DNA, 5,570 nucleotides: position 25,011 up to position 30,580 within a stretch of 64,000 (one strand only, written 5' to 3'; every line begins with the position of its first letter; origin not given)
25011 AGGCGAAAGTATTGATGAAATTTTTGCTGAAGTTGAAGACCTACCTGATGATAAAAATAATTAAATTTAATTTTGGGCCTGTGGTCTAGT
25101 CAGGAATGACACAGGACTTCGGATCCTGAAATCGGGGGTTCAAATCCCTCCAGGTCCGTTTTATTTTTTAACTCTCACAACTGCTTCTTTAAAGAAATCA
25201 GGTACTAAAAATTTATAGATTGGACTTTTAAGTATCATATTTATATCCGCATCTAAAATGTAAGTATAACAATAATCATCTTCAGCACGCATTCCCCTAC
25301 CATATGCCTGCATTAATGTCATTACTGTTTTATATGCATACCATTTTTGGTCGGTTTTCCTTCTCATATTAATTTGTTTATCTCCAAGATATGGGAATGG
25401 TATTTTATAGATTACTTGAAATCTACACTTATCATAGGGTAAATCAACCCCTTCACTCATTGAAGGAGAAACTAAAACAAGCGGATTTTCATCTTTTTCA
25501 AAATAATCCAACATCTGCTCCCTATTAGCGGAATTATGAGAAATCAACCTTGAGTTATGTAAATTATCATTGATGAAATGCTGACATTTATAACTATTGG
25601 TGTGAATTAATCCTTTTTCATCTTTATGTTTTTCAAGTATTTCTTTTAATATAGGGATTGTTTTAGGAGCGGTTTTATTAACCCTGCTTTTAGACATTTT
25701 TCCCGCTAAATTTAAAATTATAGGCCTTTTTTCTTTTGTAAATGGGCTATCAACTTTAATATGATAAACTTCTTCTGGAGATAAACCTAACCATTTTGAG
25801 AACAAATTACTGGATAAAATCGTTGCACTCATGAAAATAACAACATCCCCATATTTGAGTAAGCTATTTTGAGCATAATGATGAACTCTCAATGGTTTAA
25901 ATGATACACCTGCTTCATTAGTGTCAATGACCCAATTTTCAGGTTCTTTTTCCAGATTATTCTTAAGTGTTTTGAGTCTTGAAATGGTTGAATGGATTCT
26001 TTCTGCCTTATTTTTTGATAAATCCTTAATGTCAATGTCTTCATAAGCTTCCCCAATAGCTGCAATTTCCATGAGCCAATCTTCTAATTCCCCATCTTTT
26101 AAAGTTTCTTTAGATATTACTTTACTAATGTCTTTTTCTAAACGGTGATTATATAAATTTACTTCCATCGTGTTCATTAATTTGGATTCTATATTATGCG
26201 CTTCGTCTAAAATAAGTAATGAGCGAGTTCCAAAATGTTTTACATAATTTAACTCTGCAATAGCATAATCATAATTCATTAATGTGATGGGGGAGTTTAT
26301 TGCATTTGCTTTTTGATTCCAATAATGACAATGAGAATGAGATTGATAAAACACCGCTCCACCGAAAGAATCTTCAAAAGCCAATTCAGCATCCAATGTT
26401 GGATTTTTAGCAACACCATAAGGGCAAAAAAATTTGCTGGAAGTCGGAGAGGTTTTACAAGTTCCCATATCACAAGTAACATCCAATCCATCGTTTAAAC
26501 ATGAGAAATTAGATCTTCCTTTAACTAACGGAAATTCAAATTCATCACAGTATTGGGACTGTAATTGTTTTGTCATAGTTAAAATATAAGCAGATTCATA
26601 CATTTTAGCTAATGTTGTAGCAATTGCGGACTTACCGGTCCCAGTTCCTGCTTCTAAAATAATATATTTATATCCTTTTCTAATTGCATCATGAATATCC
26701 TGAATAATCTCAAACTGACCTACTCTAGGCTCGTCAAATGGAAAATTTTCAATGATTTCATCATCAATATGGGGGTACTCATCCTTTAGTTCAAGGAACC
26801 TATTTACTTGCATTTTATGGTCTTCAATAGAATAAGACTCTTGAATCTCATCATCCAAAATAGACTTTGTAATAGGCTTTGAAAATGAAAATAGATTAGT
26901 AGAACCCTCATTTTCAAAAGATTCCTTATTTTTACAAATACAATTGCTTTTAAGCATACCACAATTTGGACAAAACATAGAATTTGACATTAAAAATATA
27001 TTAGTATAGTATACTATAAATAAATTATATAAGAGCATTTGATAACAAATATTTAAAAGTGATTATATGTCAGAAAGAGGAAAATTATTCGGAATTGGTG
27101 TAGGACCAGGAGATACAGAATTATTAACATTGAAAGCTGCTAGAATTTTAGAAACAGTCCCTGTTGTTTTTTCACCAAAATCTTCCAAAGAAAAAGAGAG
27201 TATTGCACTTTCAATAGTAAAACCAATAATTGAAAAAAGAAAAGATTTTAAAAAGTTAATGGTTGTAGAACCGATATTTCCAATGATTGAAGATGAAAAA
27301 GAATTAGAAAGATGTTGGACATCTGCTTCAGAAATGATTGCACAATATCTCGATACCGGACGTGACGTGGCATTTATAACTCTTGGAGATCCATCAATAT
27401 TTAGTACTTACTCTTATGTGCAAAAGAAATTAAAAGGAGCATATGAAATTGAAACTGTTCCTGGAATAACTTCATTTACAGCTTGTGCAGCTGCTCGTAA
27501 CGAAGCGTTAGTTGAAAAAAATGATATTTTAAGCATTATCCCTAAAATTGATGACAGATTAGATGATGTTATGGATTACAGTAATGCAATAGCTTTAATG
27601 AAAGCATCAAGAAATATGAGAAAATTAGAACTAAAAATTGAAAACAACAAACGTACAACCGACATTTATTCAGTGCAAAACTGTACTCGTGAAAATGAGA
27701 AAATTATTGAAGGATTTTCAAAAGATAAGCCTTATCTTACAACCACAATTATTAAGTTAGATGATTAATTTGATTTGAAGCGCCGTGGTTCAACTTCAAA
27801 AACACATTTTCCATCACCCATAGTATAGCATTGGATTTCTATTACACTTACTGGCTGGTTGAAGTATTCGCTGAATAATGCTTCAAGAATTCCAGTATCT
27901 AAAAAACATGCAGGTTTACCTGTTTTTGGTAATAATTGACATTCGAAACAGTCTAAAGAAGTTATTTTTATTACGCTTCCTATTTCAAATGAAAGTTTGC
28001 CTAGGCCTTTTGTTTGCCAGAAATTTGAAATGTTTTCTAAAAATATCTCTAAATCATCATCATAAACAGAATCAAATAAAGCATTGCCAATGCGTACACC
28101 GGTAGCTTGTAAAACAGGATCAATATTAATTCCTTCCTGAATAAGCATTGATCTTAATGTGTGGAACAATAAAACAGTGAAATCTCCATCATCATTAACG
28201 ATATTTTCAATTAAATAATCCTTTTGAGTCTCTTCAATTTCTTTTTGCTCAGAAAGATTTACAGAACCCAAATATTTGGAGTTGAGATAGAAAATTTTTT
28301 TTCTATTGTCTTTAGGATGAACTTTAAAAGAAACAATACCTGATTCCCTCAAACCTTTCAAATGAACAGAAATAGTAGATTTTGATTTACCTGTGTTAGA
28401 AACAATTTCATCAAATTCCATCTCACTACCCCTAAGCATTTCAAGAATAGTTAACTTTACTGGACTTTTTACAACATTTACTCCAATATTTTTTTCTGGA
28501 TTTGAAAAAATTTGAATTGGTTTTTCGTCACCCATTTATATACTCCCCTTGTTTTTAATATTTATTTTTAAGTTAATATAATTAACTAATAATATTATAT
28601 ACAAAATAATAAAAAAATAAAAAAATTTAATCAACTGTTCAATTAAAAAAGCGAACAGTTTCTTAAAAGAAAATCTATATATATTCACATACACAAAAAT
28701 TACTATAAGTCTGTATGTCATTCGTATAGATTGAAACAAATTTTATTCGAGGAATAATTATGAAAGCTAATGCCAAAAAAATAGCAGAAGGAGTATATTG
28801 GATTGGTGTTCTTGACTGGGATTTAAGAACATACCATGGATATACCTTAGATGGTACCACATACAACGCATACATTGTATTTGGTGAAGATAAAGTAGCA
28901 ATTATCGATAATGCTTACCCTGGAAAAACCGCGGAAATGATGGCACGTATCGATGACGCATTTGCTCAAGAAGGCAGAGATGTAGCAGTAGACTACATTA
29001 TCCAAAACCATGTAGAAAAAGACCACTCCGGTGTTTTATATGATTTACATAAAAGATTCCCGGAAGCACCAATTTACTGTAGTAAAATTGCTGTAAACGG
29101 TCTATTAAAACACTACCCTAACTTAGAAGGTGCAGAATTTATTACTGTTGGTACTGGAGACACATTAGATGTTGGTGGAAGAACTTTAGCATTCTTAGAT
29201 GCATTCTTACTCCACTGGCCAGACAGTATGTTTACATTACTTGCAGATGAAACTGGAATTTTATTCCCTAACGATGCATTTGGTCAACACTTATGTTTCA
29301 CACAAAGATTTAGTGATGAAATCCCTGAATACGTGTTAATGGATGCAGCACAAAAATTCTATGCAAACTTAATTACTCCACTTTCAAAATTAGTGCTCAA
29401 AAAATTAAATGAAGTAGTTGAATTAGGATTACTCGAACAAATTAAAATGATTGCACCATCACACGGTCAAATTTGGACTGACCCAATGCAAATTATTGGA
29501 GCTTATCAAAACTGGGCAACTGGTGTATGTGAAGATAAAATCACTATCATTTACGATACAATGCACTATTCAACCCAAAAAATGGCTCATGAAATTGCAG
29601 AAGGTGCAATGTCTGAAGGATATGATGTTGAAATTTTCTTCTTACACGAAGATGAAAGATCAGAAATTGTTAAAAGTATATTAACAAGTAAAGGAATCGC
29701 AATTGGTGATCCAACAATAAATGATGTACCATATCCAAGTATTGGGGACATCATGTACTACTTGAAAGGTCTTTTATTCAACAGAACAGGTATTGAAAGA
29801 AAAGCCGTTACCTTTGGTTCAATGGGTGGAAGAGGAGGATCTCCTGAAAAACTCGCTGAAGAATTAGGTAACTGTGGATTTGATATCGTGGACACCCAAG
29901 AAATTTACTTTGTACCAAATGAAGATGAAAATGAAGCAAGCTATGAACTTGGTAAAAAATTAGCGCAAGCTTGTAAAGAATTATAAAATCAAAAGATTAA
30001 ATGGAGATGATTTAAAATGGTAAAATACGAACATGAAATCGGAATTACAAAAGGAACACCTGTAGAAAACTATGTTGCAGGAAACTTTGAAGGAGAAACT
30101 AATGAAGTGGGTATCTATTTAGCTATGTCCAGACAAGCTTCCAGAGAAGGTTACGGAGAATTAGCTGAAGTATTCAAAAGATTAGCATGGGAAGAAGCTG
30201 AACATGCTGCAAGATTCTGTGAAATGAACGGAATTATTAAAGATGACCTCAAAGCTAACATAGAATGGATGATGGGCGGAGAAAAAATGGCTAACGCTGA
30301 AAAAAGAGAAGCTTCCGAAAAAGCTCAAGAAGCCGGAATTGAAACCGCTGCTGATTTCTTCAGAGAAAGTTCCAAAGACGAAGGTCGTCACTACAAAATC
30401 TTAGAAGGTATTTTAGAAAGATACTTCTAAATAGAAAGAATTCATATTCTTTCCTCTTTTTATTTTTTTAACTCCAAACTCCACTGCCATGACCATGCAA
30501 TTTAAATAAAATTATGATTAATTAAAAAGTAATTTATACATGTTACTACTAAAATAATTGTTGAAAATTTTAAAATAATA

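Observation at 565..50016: A 19-bp motif occurs four times, always upstream of DNA-metabolism genes: candidate archaeal DNA replication/repair regulon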

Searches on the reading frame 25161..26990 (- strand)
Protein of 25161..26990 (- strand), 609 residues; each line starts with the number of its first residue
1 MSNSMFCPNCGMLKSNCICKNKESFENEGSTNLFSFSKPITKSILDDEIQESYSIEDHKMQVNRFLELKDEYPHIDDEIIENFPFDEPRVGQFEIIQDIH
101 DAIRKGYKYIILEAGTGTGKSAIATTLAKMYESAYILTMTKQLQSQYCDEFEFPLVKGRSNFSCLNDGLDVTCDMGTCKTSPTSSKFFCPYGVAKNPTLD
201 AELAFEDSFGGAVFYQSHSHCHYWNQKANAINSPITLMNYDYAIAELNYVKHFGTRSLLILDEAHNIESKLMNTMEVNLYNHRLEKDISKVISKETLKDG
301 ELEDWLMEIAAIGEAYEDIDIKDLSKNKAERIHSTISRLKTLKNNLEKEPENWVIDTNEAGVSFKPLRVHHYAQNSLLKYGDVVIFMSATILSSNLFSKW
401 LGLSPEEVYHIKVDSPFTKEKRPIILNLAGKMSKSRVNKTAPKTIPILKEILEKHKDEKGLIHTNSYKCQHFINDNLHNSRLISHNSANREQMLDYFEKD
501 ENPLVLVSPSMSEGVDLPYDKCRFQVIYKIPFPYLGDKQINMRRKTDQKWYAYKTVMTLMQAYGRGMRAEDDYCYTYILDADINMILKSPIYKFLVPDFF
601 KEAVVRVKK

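Call 9: search_protein_families(library=pfam, proteins=[window:25161-26990:-])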
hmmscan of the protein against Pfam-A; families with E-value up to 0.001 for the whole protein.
window:25161-26990:- (609 aa): 5 families
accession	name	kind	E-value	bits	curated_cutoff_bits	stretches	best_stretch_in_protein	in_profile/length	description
PF13307.12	Helicase_C_2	-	4.9e-21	75.9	25.3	1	454-581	6-152/170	Helicase C-terminal domain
PF04851.21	ResIII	-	5.4e-08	33.4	22.5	1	88-152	4-74/164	Type III restriction enzyme, res subunit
PF06733.21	DEAD_2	-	7.9e-06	26.1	21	1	216-284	101-172/172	DEAD_2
PF00271.37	Helicase_C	-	5.1e-05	23.9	23.5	1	446-569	4-109/110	Helicase conserved C-terminal domain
PF00270.35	DEAD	-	0.00031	21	26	0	103-152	11-66/167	DEAD/DEAH box helicase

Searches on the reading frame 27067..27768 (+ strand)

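Call 9: search_protein_families(library=pfam, proteins=[window:27067-27768:+])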
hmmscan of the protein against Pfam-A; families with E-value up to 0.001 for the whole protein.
window:27067-27768:+ (233 aa): 1 family
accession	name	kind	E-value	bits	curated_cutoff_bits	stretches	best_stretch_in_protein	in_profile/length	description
PF00590.25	TP_methylase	-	6.7e-43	147.5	27.8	1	6-216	1-206/212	Tetrapyrrole (Corrin/Porphyrin) Methylases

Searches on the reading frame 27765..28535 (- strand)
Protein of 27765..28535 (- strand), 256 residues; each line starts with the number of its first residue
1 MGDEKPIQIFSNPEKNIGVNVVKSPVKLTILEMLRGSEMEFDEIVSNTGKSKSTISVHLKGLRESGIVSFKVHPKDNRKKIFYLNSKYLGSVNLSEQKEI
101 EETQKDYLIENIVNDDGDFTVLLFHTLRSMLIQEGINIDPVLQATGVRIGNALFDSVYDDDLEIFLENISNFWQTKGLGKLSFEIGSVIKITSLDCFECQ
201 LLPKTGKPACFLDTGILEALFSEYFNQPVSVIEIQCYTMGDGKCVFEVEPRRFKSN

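Call 39: search_protein_families(library=pfam, proteins=[window:27765-28535:-], max_evalue=0.00001)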
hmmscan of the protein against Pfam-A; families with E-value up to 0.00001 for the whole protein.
window:27765-28535:- (256 aa): 2 families
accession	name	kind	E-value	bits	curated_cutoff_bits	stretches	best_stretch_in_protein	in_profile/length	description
PF02830.23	V4R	-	8.5e-21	74.3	31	1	194-250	6-62/62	V4R domain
PF01022.26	HTH_5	-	2.1e-12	47.2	22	1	24-69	1-46/47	Bacterial regulatory protein, arsR family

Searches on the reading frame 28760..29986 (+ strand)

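Call 39: search_protein_families(library=pfam, proteins=[window:28760-29986:+], max_evalue=0.00001)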
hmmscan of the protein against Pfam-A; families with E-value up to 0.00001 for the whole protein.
window:28760-29986:+ (408 aa): 2 families
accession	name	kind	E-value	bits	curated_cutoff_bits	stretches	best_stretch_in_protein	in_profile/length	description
PF00258.30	Flavodoxin_1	-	1.2e-14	55.2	25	1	263-396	1-141/143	Flavodoxin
PF19583.5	ODP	-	1.1e-10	42.1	27.2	1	35-236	3-194/194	ODP family beta lactamase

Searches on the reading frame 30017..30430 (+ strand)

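Call 39: search_protein_families(library=pfam, proteins=[window:30017-30430:+], max_evalue=0.00001)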
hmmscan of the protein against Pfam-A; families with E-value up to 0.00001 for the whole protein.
window:30017-30430:+ (137 aa): 1 family
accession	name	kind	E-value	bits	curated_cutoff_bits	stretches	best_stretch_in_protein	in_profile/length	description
PF02915.23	Rubrerythrin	-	2.2e-14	54.4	22.8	1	22-131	5-135/137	Rubrerythrin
